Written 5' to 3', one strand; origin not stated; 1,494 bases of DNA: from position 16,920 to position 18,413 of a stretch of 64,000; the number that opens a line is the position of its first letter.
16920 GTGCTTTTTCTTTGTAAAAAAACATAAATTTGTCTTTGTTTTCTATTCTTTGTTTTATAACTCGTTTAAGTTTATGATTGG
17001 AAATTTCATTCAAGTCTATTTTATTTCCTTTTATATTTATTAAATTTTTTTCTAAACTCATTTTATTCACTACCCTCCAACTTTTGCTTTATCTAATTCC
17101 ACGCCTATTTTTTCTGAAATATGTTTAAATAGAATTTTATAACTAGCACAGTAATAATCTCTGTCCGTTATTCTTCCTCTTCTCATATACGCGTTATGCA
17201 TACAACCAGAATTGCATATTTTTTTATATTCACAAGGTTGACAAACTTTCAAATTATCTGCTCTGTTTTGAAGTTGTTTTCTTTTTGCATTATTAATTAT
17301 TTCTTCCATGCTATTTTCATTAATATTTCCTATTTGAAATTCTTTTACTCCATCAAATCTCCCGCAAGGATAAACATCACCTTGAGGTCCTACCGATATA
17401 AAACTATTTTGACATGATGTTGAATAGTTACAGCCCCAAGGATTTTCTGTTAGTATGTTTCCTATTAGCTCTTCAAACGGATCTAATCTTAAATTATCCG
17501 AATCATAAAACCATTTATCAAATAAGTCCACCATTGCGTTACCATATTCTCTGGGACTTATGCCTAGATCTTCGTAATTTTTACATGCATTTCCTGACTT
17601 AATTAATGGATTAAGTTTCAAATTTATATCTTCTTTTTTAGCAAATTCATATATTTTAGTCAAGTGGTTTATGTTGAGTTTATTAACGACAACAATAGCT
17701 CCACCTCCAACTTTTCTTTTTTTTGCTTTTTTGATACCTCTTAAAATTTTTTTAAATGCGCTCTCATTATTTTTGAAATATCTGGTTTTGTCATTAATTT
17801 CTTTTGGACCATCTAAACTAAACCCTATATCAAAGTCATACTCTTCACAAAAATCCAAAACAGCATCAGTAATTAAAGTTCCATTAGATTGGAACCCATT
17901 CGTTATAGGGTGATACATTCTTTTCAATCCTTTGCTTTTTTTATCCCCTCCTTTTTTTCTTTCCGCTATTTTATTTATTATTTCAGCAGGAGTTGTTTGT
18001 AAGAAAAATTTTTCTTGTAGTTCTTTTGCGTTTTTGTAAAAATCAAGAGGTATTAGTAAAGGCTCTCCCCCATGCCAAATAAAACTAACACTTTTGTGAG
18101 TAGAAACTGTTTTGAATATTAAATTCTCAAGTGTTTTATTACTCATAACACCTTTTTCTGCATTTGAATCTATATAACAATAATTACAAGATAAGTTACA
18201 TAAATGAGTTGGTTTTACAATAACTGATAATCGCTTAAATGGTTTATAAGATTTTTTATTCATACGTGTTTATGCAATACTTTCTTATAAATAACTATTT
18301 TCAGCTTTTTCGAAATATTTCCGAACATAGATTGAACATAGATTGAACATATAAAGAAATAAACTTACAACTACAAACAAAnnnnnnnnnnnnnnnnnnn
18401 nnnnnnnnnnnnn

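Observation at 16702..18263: Archaeal triceptide-like locus: precursor with about 13 H/Y-x-D/E motifs next to a SPASM rSAM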

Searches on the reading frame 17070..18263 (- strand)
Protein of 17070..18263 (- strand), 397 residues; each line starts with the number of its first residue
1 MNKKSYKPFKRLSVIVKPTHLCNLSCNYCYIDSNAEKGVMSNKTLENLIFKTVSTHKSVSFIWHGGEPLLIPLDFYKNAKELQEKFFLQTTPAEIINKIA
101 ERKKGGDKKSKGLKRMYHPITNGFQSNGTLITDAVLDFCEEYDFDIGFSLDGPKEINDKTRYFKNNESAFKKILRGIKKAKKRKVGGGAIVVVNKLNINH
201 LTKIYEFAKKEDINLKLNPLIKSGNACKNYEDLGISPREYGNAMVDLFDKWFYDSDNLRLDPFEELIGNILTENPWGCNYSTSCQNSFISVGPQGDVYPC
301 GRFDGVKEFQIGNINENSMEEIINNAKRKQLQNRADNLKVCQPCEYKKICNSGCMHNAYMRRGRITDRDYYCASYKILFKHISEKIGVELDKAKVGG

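Call 3: search_protein_families(library=pfam, proteins=[window:17070-18263:-], max_evalue=0.01)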
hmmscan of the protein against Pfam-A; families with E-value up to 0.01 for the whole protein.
window:17070-18263:- (397 aa): 3 families
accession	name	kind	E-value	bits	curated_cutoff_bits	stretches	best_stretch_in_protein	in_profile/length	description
PF04055.27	Radical_SAM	-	3.3e-14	53.8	29.5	1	17-208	2-166/166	Radical SAM superfamily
PF13186.11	SPASM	-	1.4e-10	41.7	21.5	1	286-344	5-66/67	Iron-sulfur cluster-binding domain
PF13353.11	Fer4_12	-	0.0019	18.9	22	1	21-85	14-80/137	4Fe-4S single cluster domain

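Call 4: search_protein_families(library=ncbifam, proteins=[window:17070-18263:-], max_evalue=0.01)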
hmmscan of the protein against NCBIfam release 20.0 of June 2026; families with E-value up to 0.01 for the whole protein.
window:17070-18263:- (397 aa): 73 families (the best 25 are shown)
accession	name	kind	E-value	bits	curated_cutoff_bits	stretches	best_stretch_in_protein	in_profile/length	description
NF041298.1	rSAM_mat_DynA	equivalog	3e-94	315.9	450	2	120-386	86-353/356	dynobactin maturation radical SAM/SPASM protein DynA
TIGR03942.1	sulfatase_rSAM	equivalog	4e-74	249.9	349.45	2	118-386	86-357/363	anaerobic sulfatase maturase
TIGR04083.1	rSAM_pep_methan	hypoth_equivalog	2.6e-54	184.5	300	2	110-392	72-349/376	TIGR04083 family peptide-modifying radical SAM enzyme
NF010321.0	PRK13758.1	equivalog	8.4e-53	179.8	441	2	120-382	93-358/370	anaerobic sulfatase-maturase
NF010308.0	PRK13745.1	equivalog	1.5e-49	169.1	484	2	118-384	100-383/412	anaerobic sulfatase-maturation protein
NF041300.1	rSAM_mat_DarW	exception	4.9e-47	160.7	650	2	119-394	123-406/415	radical SAM/SPASM peptide maturase DarW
NF041707.1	rSAM_YhhB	equivalog_domain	5.6e-42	144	445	2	120-386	92-365/369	cyclophane-forming radical SAM/SPASM peptide maturase YhhB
NF038005.1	rSAM_mat_DarE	equivalog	1.7e-41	142.4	650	2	113-385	150-431/432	darobactin maturation radical SAM/SPASM protein DarE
TIGR04261.1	rSAM_GlyRichRpt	subfamily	7e-41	140.4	310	1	16-376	1-349/363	cyclophane-forming radical SAM/SPASM peptide maturase GrrM/OscB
TIGR04163.1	rSAM_cobopep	equivalog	6.6e-39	133.9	375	2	113-378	140-411/428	peptide-modifying radical SAM enzyme CbpB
NF047865.1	rSAM_PapB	equivalog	4.7e-38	131.2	340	2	124-366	93-328/330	PapB family radical SAM/SPASM ranthipeptide maturase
NF041718.1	rSAM_phane_AMC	equivalog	1.1e-36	126.6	425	3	115-209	83-176/362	cyclophane-forming radical SAM peptide maturase AmcB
NF038107.1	rSAM_NF038107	equivalog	2e-26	92.8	600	1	2-361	76-407/444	Cys-every-fifth radical SAM/SPASM peptide maturase CefB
TIGR03906.1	quino_hemo_SAM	equivalog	2.3e-26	92.5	453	2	122-372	183-433/467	quinohemoprotein amine dehydrogenase maturation protein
TIGR04269.1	SAM_SPASM_FxsB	subfamily_domain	2.6e-26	92.5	370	2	114-383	85-362/363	FxsB family cyclophane-forming radical SAM/SPASM peptide maturase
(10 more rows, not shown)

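Call 5: find_homologous_proteins(query=window:17070-18263:-, max_evalue=1e-20)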
Query window:17070-18263:- (397 aa): 743 proteins with E <= 1e-20 among 5621 candidates; the best 120 are listed.
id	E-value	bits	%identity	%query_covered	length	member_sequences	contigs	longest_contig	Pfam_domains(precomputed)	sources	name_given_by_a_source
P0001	2.7e-271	917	100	100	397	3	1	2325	PF13186.12,PF04055.28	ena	-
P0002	1.1e-161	556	60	98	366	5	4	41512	PF13186.12,PF04055.28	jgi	-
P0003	1.3e-161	556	62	97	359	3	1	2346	PF13186.12,PF04055.28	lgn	-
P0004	6.9e-151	521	57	97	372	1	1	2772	PF13186.12,PF04055.28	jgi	jgi:uncharacterized protein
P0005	7.0e-151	521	56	97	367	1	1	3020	PF13186.12,PF04055.28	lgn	-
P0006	9.3e-151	520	58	98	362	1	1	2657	PF13186.12,PF04055.28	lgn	-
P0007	5.5e-149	514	57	98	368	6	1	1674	PF13186.12,PF04055.28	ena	-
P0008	5.7e-147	508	57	98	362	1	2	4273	PF13186.12,PF04055.28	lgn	-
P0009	1.5e-139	483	55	97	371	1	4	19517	PF13186.12,PF04055.28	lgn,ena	-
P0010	1.2e-138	480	52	98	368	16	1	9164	PF13186.12,PF04055.28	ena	-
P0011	6.8e-138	478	54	97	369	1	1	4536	PF13186.12,PF04055.28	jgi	-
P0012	1.4e-137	477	54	97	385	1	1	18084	PF13186.12,PF04055.28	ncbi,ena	-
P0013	8.3e-137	474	53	96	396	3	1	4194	PF13186.12,PF04055.28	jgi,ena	-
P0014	5.6e-135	468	54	97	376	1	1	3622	PF13186.12,PF04055.28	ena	-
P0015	6.8e-135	468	52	98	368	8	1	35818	PF13186.12,PF04055.28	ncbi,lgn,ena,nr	ncbi:MAG: radical SAM protein [Candidatus Aenigmarchaeota archaeon]|nr:radical SAM protein [Candidat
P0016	6.1e-132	458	50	97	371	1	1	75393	PF13186.12,PF04055.28,PF13353.12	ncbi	-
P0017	2.1e-130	453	55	90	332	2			PF13186.12,PF04055.28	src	-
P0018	7.0e-130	452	52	96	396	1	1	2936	PF13186.12,PF04055.28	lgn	-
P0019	1.7e-127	444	51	97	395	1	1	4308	PF13186.12,PF04055.28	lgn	-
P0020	3.6e-126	439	50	97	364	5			PF13186.12,PF04055.28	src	-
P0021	5.4e-126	439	50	97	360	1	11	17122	PF13186.12,PF04055.28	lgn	-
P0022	1.2e-123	431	49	98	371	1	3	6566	PF13186.12,PF04055.28,PF13353.12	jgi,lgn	jgi:uncharacterized protein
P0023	1.3e-122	428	49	96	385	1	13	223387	PF13186.12,PF04055.28,PF13353.12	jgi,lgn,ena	jgi:uncharacterized protein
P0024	1.6e-122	427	49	97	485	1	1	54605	PF13186.12,PF04055.28,PF13424.13,PF24885.2,PF13374.13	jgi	jgi:uncharacterized protein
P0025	1.1e-121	425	47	97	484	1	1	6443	PF13186.12,PF04055.28,PF13424.13,PF13374.13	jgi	jgi:serine-type anaerobic sulfatase-maturating enzyme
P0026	2.1e-121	424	49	97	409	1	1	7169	PF13186.12,PF04055.28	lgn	-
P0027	4.0e-121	423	46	97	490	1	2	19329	PF13186.12,PF04055.28,PF13424.13,PF24885.2,PF13374.13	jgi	jgi:uncharacterized protein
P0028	1.3e-119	418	48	97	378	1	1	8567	PF13186.12,PF04055.28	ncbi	-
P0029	1.4e-119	418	48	97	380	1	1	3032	PF13186.12,PF04055.28,PF13353.12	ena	-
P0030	3.0e-119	417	47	97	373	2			PF13186.12,PF04055.28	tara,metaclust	tara:strand:+ start:2277 stop:3398 length:1122 start_codon:yes stop_codon:yes gene_type:complete|met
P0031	2.6e-118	413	47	97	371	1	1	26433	PF13186.12,PF04055.28,PF13353.12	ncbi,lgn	-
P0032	6.8e-118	412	47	96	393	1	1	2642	PF13186.12,PF04055.28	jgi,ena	jgi:uncharacterized protein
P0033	2.9e-117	410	46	98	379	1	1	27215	PF13186.12,PF04055.28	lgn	-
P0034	4.1e-116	406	46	95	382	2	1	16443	PF13186.12,PF04055.28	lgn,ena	-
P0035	6.0e-116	406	47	97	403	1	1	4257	PF13186.12,PF04055.28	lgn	-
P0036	6.1e-116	406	50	96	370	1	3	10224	PF13186.12,PF04055.28,PF13353.12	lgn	-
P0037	6.2e-116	406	49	97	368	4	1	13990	PF13186.12,PF04055.28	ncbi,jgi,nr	ncbi:MAG: radical SAM protein [Candidatus Woesearchaeota archaeon]|jgi:uncharacterized protein|nr:ra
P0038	4.5e-115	403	47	97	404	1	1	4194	PF13186.12,PF04055.28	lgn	-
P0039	1.7e-114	401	45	97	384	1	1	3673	PF13186.12,PF04055.28,PF13353.12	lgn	-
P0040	4.4e-114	400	47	97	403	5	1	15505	PF13186.12,PF04055.28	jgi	-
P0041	5.2e-114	399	47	96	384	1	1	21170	PF04055.28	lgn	-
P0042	4.3e-113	396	47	97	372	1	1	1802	PF13186.12,PF04055.28,PF13353.12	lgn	-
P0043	4.7e-113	396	49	97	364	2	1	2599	PF13186.12,PF04055.28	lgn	-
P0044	6.8e-113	396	47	99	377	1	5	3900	PF13186.12,PF04055.28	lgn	-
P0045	7.2e-113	396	47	98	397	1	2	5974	PF13186.12,PF04055.28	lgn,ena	-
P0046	7.8e-113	395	48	97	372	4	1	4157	PF04055.28,PF13353.12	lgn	-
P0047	9.8e-113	395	49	97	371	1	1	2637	PF13186.12,PF04055.28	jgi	-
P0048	1.7e-112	394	44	97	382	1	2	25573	PF13186.12,PF04055.28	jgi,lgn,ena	-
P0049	6.3e-112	392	49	97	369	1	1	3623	PF13186.12,PF04055.28,PF13353.12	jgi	jgi:uncharacterized protein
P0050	7.3e-112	392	50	97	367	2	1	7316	PF13186.12,PF04055.28,PF13353.12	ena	-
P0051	8.2e-112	392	43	96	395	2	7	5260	PF13186.12,PF04055.28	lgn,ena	-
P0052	8.6e-112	392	44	97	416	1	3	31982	PF13186.12,PF04055.28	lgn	-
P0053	4.4e-111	390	43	97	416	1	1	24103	PF13186.12,PF04055.28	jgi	jgi:uncharacterized protein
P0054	4.6e-111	390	47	97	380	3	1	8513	PF13186.12,PF04055.28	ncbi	-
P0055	8.8e-111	389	46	97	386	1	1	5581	PF13186.12,PF04055.28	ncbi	-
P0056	1.3e-110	388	47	99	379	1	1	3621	PF13186.12,PF04055.28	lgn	-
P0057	2.5e-110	387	46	97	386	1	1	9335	PF13186.12,PF04055.28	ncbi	-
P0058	2.6e-110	387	43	97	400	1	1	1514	PF13186.12,PF04055.28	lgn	-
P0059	1.2e-109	385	47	96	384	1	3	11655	PF13186.12,PF04055.28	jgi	jgi:uncharacterized protein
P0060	1.3e-109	385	46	96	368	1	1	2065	PF13186.12,PF04055.28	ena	-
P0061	1.3e-109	385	45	97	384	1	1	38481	PF04055.28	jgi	jgi:uncharacterized protein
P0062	1.4e-109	385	46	97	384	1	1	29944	PF13186.12,PF04055.28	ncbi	-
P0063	1.7e-109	384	48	97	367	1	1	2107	PF13186.12,PF04055.28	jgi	jgi:uncharacterized protein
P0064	1.8e-109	384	47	97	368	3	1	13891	PF13186.12,PF04055.28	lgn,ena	-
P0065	3.0e-109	384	48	97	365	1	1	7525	PF04055.28,PF13353.12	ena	-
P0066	3.4e-109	383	46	95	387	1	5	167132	PF13186.12,PF04055.28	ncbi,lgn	ncbi:MAG: radical SAM protein [Candidatus Woesearchaeota archaeon]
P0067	3.4e-109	383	48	97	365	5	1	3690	PF13186.12,PF04055.28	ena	-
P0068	4.8e-109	383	43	97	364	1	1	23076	PF13186.12,PF04055.28,PF13353.12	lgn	-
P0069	6.8e-109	382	43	97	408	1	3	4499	PF13186.12,PF04055.28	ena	-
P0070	6.9e-109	382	48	97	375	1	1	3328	PF04055.28,PF13353.12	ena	-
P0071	1.0e-108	382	44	97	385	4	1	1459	PF13186.12,PF04055.28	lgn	-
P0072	1.8e-108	381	48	97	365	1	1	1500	PF13186.12,PF04055.28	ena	-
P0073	1.9e-108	381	43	97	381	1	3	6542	PF13186.12,PF04055.28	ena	-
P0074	2.5e-108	381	46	97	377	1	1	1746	PF13186.12,PF04055.28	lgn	-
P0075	4.6e-108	380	49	97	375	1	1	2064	PF04055.28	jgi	jgi:uncharacterized protein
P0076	6.9e-108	379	44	97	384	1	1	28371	PF13186.12,PF04055.28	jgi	jgi:uncharacterized protein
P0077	9.8e-108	379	47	97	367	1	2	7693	PF13186.12,PF04055.28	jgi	jgi:uncharacterized protein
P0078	9.9e-108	379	46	96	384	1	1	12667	PF04055.28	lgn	-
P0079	1.0e-107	379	43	98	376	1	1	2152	PF13186.12,PF04055.28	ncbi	-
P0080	1.2e-107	378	46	97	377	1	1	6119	PF13186.12,PF04055.28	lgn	-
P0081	1.7e-107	378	44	98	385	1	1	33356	PF04055.28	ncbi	-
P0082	2.5e-107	377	46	96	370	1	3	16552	PF13186.12,PF04055.28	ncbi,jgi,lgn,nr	ncbi:radical SAM protein [Candidatus Woesearchaeota archaeon]|nr:radical SAM protein [Candidatus Woe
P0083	8.3e-107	376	48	97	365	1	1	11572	PF04055.28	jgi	-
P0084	1.1e-106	375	46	97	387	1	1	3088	PF13186.12,PF04055.28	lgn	-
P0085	1.5e-106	375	48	97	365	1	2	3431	PF13186.12,PF04055.28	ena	-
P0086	1.6e-106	375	45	96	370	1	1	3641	PF13186.12,PF04055.28,PF13353.12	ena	-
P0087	1.8e-106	374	42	97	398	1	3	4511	PF13186.12,PF04055.28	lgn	-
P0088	1.8e-106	374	47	96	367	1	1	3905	PF13186.12,PF04055.28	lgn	-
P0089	1.9e-106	374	45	97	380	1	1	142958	PF13186.12,PF04055.28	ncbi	-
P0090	3.5e-106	374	46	97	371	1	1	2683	PF13186.12,PF04055.28,PF13353.12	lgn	-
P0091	6.2e-106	373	43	97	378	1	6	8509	PF13186.12,PF04055.28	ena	-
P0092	7.2e-106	372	46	98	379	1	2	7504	PF13186.12,PF04055.28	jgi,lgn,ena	-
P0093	8.6e-106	372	48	97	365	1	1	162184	PF04055.28,PF13353.12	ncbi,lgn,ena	-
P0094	1.0e-105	372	45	97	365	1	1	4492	PF13186.12,PF04055.28,PF13353.12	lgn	-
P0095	2.2e-105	371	42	98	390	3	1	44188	PF13186.12,PF04055.28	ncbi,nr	ncbi:hypothetical protein CL614_05905 [archaeon]|nr:hypothetical protein [archaeon]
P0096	2.9e-105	371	45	96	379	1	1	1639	PF13186.12,PF04055.28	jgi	-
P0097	4.2e-105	370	44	99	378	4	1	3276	PF13186.12,PF04055.28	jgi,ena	-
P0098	5.2e-105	370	46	97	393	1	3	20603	PF13186.12,PF04055.28,PF13353.12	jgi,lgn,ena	-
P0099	7.2e-105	369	44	96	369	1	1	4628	PF13186.12,PF04055.28,PF13353.12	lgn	-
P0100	7.3e-105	369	44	96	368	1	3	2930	PF13186.12,PF04055.28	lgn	-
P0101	1.6e-104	368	46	94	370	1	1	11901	PF13186.12,PF04055.28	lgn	-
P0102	4.7e-104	367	42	97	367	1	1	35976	PF13186.12,PF04055.28,PF13353.12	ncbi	ncbi:MAG: radical SAM protein [Candidatus Aenigmatarchaeota archaeon]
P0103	5.8e-104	366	46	96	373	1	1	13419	PF13186.12,PF04055.28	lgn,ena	-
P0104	8.4e-104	366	48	94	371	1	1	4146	PF13186.12,PF04055.28,PF13353.12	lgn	-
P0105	9.6e-104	365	43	97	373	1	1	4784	PF13186.12,PF04055.28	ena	-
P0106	1.0e-103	365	46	97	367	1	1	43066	PF13186.12,PF04055.28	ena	-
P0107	7.2e-103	363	45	96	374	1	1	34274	PF13186.12,PF04055.28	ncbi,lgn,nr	ncbi:MAG: radical SAM protein [Candidatus Pacearchaeota archaeon]|nr:radical SAM protein [Candidatus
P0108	3.2e-102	360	45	96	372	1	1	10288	PF13186.12,PF04055.28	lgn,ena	-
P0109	5.8e-102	360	46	97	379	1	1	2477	PF13186.12,PF04055.28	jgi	-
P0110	1.3e-101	358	46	97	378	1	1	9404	PF13186.12,PF04055.28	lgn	-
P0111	1.9e-101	358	43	97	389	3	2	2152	PF13186.12,PF04055.28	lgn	-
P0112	3.0e-101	357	42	97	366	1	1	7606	PF13186.12,PF04055.28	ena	-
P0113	5.2e-101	357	44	97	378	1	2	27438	PF13186.12,PF04055.28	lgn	-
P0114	6.3e-101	356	46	90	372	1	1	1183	PF13186.12,PF04055.28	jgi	jgi:uncharacterized protein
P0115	1.1e-100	355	46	96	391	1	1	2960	PF13186.12,PF04055.28,PF13353.12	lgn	-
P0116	1.9e-100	355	46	93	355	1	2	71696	PF13186.12,PF04055.28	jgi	jgi:uncharacterized protein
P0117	2.7e-100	354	47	96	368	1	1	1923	PF13186.12,PF04055.28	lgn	-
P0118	2.9e-100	354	45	97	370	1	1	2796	PF04055.28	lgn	-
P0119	3.0e-100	354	43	96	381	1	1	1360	PF04055.28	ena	-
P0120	6.9e-100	353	46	84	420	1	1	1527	PF13186.12,PF04055.28,PF13424.13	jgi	jgi:uncharacterized protein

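Call 8: find_related_loci(query=A1, collection=genome_contigs, flank=4000)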
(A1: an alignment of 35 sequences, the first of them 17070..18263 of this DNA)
Query A1 (397 aa) in genome_contigs; peptide patterns used: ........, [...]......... (x = any residue, [..] = any of these).
599 stretches matched a pattern (row limit reached: there are more); 576 encode a relative of the query (tblastn E <= 1e-3); the best 80 are kept; 80 distinct loci.
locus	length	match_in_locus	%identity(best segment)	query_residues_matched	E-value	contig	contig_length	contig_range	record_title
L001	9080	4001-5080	60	7-395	4e-166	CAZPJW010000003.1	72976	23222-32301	MAG TPA_asm: Candidatus Woesearchaeota archaeon isolate binchicken_co141_105 genome assembly, contig: NODE_1388_length_7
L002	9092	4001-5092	59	3-395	5e-158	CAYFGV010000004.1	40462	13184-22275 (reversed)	MAG TPA_asm: Candidatus Woesearchaeota archaeon isolate ERP003628_co1_282 genome assembly, contig: NODE_250_length_40462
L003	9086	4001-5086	57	5-395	1e-153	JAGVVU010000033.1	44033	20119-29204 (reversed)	MAG: Candidatus Aenigmatarchaeota archaeon isolate RIFCSPLOWO2_01_FULL_48_10 rifcsplowo2_01_scaffold_5109, whole genome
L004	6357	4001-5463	55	10-395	2e-145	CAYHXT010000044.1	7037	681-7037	MAG TPA_asm: uncultured Methanosarcinales archaeon isolate ERP119705_co16_404 genome assembly, contig: NODE_8433_length_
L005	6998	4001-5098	54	10-395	5e-143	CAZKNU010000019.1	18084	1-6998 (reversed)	MAG TPA_asm: uncultured Methanosarcinales archaeon isolate binchicken_co191_55 genome assembly, contig: NODE_2192_length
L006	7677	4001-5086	53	5-395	1e-142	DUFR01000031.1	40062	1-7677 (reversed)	MAG TPA_asm: Candidatus Aenigmatarchaeota archaeon isolate UBA10154 contig_42427, whole genome shotgun sequence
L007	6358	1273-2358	52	5-395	1e-139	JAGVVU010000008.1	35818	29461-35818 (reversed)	MAG: Candidatus Aenigmatarchaeota archaeon isolate RIFCSPLOWO2_01_FULL_48_10 rifcsplowo2_01_scaffold_28685, whole genome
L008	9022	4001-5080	48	12-397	5e-114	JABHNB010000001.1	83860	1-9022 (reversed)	MAG: archaeon isolate SI037S2_bin81 k141_1274162, whole genome shotgun sequence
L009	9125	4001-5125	46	12-387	6e-112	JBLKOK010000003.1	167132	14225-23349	MAG: Candidatus Woesearchaeota archaeon isolate MAG.257 NODE_170_length_167132_cov_11.476951, whole genome shotgun seque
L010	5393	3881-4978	42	6-396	1e-108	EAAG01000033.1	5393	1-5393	MAG TPA_asm: Candidatus Aenigmarchaeota archaeon OceanDNA-a1 DNA, ERS488773_N0020923, whole genome shotgun sequence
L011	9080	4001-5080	46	10-390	2e-108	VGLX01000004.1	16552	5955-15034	MAG: Candidatus Woesearchaeota archaeon isolate M_DeepCast_400m_m2_277 M_DeepCast_400m_m2_277_Ga0194112_10005771, whole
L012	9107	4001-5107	45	12-395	2e-106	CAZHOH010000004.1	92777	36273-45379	MAG TPA_asm: Candidatus Woesearchaeota archaeon isolate SRP141376_co4_235 genome assembly, contig: NODE_373_length_92777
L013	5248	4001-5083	45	10-391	5e-106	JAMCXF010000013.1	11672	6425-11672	MAG: Candidatus Pacearchaeota archaeon isolate FK_Sedi_B_Bin.435 NODE_22340_length_11672_cov_5.29181, whole genome shotg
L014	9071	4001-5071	43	12-389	2e-101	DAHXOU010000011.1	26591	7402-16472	MAG TPA_asm: Nanoarchaeota archaeon isolate clean1862 k141_334708, whole genome shotgun sequence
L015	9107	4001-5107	40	12-395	4e-100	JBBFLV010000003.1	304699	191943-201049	MAG: Anaerolineales bacterium isolate Uz-U4-34 NODE_23_length_304699_cov_19.790152, whole genome shotgun sequence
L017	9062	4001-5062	41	10-393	1e-92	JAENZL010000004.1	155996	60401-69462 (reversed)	MAG: Methanobacteriota archaeon isolate BM5_bin.6 BM5_bin6_NODE_49_length_155996_cov_282.481041, whole genome shotgun se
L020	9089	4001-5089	36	5-395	7e-92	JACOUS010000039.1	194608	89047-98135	MAG: Ignavibacteriales bacterium isolate NC_groundwater_78_Ag_B-0.1um_38_923 GD18-4_B1_scaffold_1050969, whole genome sh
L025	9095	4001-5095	38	12-396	3e-84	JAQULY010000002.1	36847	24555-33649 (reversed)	MAG: Kiritimatiellae bacterium isolate STD1_141 NODE_2208_length_36847_cov_3.514461_Sandtown_D1, whole genome shotgun se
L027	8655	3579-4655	35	1-382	2e-83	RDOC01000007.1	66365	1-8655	MAG: Candidatus Thorarchaeota archaeon isolate SZ_4_bin3.344 NODE_7_length_66365_cov_13.165113, whole genome shotgun seq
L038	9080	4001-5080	34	15-395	3e-70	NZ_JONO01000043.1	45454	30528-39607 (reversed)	Photorhabdus australis DSM 17609 BO26DRAFT_scaffold00038.38_C, whole genome shotgun sequence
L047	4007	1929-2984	34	12-394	6e-68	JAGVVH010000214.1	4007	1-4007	MAG: Bacteroidetes bacterium isolate WAS_Bin_9 WAS_Bin_9_scaffold_17745, whole genome shotgun sequence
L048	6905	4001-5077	32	12-386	1e-67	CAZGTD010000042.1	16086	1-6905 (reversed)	MAG TPA_asm: uncultured Bacteroides sp. isolate SRP199465_co1_331 genome assembly, contig: NODE_10110_length_16086_cov_6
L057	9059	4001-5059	32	11-386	3e-66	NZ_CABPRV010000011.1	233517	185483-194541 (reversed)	Pandoraea capi strain LMG 20602, whole genome shotgun sequence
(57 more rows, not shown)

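Call 17: find_related_loci(query=A1, collection=metagenome_contigs, flank=4000)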
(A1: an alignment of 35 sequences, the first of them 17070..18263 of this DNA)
Query A1 (397 aa) in metagenome_contigs; peptide patterns used: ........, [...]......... (x = any residue, [..] = any of these).
600 stretches matched a pattern (row limit reached: there are more); 577 encode a relative of the query (tblastn E <= 1e-3); the best 80 are kept; 80 distinct loci.
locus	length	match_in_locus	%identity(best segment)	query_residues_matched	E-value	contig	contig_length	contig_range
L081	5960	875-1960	57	5-395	1e-154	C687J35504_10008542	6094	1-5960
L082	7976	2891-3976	53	5-395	6e-143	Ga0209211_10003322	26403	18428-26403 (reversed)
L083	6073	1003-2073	52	10-395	2e-140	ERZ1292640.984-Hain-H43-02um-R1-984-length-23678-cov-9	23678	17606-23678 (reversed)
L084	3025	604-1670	54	10-395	7e-144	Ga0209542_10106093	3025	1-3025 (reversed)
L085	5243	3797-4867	50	10-395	8e-132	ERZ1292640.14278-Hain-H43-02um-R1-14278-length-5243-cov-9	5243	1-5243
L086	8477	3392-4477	49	10-391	4e-125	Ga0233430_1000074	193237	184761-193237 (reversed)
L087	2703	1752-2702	55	11-355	7e-131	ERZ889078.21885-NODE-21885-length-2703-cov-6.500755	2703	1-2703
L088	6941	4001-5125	44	11-395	7e-117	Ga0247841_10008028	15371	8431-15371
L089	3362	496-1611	47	12-393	1e-119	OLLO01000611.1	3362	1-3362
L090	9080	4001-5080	48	12-397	4e-114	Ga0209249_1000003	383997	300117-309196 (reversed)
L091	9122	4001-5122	44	3-397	4e-109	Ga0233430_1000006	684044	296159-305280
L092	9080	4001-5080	46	10-390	1e-108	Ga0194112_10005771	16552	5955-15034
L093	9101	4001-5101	42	12-395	3e-104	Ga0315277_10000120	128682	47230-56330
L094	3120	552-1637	41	12-392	2e-104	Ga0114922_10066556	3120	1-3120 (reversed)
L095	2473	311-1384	45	10-389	2e-104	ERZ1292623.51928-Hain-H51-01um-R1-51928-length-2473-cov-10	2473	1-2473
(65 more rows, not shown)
